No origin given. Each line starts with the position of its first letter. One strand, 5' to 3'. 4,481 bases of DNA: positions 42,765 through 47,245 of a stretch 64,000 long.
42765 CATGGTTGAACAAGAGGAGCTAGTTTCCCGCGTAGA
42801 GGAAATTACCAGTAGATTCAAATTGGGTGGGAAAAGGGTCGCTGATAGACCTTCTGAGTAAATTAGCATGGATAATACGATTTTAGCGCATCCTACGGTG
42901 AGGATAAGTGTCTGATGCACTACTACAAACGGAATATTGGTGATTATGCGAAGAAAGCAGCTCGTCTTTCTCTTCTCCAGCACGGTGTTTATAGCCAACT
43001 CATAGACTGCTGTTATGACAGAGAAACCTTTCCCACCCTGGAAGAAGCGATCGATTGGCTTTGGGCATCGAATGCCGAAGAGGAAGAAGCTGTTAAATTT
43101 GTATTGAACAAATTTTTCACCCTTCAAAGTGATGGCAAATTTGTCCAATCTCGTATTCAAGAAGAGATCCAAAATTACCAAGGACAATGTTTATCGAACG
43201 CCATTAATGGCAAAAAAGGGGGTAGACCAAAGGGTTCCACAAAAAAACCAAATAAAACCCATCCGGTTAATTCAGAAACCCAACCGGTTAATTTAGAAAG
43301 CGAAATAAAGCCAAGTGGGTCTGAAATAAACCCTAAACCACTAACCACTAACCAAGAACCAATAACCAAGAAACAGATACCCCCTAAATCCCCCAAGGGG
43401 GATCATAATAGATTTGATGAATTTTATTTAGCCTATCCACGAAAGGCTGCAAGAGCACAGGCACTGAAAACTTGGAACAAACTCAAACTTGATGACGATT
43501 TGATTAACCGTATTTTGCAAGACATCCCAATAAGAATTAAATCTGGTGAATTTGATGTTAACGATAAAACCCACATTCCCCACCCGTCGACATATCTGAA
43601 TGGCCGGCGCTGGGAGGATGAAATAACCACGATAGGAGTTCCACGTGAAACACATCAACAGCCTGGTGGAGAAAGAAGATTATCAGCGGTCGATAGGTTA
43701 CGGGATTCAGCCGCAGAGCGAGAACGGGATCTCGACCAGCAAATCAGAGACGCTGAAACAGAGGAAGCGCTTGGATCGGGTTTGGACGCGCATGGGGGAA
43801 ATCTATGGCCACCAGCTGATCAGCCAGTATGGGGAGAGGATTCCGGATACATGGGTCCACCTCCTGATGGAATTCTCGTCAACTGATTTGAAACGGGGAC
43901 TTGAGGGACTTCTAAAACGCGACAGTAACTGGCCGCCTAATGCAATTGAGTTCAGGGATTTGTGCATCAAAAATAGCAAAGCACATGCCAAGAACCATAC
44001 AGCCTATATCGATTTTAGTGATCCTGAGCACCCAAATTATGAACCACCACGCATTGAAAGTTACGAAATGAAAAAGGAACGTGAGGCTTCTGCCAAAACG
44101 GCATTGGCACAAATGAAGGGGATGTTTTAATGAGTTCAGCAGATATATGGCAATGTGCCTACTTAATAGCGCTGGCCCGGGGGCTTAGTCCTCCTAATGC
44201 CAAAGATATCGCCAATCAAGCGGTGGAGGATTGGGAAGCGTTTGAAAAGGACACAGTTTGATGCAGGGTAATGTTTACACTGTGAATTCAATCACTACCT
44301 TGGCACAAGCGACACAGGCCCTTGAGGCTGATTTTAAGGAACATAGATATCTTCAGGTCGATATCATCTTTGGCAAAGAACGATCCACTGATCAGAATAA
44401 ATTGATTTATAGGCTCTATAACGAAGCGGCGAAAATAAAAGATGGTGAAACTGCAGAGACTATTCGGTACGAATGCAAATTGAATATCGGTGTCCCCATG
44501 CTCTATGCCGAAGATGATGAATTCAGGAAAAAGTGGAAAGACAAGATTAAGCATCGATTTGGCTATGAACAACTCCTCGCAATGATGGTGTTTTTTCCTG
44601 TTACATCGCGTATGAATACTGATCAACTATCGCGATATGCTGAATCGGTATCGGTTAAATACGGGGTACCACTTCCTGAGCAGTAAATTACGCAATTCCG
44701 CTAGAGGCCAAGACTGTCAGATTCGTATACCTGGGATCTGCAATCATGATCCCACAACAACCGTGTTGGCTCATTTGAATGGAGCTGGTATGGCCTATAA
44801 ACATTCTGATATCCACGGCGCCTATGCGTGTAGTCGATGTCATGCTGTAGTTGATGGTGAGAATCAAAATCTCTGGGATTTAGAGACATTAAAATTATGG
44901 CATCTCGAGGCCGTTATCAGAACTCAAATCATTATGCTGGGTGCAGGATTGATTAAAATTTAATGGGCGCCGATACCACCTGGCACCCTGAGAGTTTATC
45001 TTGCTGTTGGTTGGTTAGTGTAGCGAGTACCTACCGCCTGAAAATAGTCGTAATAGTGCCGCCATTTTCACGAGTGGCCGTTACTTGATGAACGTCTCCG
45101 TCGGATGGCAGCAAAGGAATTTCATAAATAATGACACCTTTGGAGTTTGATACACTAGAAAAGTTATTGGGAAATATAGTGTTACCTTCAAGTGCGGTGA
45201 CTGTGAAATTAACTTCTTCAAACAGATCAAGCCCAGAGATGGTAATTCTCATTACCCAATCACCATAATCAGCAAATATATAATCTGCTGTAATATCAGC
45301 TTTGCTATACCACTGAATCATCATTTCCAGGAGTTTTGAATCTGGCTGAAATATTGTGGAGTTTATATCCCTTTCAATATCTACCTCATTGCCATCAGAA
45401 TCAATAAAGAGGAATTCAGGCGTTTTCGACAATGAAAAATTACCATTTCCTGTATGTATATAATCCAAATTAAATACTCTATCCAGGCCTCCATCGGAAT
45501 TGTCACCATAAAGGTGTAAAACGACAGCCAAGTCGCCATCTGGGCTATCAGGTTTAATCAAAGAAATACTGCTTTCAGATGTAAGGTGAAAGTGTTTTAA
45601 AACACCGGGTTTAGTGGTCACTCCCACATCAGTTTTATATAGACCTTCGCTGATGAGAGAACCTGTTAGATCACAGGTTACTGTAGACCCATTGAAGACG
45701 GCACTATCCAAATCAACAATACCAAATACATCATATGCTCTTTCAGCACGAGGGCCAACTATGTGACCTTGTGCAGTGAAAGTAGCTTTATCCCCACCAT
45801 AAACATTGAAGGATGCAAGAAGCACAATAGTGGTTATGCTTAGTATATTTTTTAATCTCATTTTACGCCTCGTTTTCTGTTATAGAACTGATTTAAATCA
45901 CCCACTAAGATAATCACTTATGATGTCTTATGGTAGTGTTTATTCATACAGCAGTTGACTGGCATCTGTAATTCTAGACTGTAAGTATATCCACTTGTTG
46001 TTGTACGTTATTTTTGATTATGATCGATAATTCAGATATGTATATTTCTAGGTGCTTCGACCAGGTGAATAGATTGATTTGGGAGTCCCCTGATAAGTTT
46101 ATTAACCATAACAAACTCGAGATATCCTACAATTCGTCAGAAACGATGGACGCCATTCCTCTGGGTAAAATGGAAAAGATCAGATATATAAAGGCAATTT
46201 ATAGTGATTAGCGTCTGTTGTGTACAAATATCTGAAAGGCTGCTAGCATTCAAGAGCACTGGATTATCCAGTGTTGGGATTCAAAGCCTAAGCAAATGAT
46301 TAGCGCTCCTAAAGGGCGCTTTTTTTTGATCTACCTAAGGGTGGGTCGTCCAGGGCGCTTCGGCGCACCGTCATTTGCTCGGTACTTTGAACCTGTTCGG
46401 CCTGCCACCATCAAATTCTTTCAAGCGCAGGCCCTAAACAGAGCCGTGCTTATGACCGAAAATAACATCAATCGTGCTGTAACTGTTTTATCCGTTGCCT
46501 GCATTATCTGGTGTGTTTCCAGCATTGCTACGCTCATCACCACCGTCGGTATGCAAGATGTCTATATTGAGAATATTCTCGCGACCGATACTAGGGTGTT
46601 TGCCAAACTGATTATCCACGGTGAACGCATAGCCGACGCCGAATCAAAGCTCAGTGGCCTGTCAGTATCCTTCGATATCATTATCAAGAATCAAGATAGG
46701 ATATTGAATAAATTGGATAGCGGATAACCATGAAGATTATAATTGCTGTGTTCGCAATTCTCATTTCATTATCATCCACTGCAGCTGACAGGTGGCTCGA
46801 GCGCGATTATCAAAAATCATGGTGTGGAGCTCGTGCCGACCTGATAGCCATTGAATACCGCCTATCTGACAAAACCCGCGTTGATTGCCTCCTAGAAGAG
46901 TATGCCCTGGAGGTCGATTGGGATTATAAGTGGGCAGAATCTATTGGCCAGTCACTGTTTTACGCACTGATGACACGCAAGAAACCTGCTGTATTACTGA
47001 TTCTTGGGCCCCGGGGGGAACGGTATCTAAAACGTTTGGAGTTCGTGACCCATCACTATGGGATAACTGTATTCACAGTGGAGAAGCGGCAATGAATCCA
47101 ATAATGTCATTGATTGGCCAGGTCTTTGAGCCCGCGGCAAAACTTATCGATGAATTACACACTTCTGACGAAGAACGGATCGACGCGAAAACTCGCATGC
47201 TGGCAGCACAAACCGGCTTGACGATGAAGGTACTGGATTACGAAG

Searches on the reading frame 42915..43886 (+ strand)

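Call 16: search_protein_families(library=pfam, proteins=[window:42915-43886:+], max_evalue=0.01)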
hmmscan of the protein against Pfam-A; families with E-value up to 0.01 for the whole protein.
window:42915-43886:+ (323 aa): 1 family
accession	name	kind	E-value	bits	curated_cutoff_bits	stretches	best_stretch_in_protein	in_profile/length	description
PF07120.17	DUF1376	-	5.1e-22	78.5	30.1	1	2-85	1-85/86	Protein of unknown function (DUF1376)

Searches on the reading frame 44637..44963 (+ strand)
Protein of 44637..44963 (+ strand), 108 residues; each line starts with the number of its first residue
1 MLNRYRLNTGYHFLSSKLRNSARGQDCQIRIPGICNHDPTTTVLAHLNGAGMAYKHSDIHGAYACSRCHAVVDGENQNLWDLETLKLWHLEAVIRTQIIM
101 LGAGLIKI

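Call 16: search_protein_families(library=pfam, proteins=[window:44637-44963:+], max_evalue=0.01)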
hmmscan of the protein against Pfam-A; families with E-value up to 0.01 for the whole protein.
window:44637-44963:+ (108 aa): 1 family
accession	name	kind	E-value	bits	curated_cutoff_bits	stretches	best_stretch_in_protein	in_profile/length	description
PF07102.17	YbcO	-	5.7e-30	103.6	29.9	1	16-102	1-89/92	Putative nuclease YbcO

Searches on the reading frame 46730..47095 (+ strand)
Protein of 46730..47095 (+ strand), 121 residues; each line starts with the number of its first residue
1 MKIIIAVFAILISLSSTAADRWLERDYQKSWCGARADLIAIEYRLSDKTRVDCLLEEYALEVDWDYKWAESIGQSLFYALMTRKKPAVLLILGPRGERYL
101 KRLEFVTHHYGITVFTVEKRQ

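Call 16: search_protein_families(library=pfam, proteins=[window:46730-47095:+], max_evalue=0.01)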
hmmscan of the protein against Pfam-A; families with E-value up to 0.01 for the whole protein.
window:46730-47095:+ (121 aa): 1 family
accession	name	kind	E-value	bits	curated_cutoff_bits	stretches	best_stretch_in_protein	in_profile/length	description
PF24847.1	DUF7722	-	0.0033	18.4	26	0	42-65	8-31/46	Domain of unknown function (DUF7722)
